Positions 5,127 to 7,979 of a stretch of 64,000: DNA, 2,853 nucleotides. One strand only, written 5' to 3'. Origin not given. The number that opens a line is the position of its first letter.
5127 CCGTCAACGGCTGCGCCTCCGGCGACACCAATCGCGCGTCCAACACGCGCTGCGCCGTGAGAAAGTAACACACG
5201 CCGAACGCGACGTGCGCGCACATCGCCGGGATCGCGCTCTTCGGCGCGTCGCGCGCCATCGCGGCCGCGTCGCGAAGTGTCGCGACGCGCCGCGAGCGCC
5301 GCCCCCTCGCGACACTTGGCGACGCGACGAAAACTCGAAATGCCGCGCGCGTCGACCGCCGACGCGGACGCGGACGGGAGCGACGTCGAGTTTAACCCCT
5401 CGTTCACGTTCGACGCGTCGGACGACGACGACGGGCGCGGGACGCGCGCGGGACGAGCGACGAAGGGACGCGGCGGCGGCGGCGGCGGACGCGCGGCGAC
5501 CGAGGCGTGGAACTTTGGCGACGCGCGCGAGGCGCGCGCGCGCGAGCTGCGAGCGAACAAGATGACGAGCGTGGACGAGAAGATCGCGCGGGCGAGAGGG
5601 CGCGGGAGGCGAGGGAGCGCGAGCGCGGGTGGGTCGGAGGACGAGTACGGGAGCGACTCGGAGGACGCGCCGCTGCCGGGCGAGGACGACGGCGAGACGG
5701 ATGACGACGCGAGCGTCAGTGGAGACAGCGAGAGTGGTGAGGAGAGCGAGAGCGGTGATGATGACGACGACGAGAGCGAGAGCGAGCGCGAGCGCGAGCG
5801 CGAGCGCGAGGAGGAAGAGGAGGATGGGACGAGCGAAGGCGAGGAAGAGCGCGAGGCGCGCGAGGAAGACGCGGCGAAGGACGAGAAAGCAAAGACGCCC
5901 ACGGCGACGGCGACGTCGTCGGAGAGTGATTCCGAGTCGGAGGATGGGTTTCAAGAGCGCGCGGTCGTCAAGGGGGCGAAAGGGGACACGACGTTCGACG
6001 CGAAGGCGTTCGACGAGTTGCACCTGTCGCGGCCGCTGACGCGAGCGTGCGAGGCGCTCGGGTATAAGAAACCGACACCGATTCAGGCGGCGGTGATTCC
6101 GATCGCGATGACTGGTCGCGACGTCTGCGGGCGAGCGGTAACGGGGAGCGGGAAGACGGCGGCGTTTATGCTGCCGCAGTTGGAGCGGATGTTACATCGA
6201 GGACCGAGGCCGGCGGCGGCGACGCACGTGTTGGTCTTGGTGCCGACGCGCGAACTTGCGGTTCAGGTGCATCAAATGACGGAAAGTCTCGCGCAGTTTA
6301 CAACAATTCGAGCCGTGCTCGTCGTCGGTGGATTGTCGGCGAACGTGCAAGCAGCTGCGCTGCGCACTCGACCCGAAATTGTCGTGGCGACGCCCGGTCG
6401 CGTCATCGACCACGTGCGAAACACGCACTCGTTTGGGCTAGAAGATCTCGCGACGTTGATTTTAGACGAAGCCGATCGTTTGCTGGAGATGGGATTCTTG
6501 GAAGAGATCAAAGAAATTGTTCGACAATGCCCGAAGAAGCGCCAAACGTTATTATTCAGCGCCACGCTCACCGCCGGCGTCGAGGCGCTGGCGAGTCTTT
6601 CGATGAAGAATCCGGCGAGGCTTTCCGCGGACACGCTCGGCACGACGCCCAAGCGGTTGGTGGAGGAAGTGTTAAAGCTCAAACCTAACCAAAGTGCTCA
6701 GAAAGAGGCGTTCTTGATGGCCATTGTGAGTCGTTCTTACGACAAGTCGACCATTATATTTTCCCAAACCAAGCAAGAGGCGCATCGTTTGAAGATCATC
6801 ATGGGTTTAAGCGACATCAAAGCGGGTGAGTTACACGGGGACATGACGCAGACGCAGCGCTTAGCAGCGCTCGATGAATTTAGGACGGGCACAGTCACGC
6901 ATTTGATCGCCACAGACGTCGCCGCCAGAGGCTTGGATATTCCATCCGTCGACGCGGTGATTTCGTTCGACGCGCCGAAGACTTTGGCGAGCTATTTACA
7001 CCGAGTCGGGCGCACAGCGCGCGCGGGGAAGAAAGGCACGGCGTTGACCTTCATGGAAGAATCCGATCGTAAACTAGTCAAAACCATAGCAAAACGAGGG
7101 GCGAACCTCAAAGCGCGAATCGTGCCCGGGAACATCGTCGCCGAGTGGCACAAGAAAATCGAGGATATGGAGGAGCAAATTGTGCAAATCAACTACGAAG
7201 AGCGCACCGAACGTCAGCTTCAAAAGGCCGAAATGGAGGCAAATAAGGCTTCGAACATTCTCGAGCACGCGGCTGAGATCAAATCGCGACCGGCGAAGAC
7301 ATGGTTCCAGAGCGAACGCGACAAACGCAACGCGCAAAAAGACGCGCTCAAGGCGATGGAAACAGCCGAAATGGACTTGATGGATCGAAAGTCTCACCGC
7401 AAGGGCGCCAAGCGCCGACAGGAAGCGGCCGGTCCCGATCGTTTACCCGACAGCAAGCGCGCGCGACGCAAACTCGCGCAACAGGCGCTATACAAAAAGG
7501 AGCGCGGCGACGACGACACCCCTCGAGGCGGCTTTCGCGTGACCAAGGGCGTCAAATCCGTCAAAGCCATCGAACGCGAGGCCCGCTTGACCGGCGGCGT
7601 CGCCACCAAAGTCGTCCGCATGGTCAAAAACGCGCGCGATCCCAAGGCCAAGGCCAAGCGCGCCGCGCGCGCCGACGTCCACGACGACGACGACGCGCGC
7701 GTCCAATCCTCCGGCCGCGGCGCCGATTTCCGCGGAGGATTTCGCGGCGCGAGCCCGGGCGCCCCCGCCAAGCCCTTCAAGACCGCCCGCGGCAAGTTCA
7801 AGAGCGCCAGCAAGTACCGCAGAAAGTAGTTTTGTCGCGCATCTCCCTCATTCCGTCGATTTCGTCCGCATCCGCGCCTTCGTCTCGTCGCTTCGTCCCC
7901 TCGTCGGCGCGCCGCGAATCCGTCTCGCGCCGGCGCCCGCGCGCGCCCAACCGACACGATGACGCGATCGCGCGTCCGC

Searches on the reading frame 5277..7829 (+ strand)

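Call 63: search_protein_families(library=pfam, proteins=[window:5277-7829:+], max_evalue=0.0001)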
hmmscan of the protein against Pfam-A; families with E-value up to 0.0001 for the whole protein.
window:5277-7829:+ (850 aa): 3 families
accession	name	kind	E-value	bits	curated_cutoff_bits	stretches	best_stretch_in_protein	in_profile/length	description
PF00270.35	DEAD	-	1.1e-45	155.8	26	1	267-436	1-165/167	DEAD/DEAH box helicase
PF00271.37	Helicase_C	-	2.6e-30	105.3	23.5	1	476-584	2-110/110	Helicase conserved C-terminal domain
PF04851.21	ResIII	-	5e-07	30.2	22.5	1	286-431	29-162/164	Type III restriction enzyme, res subunit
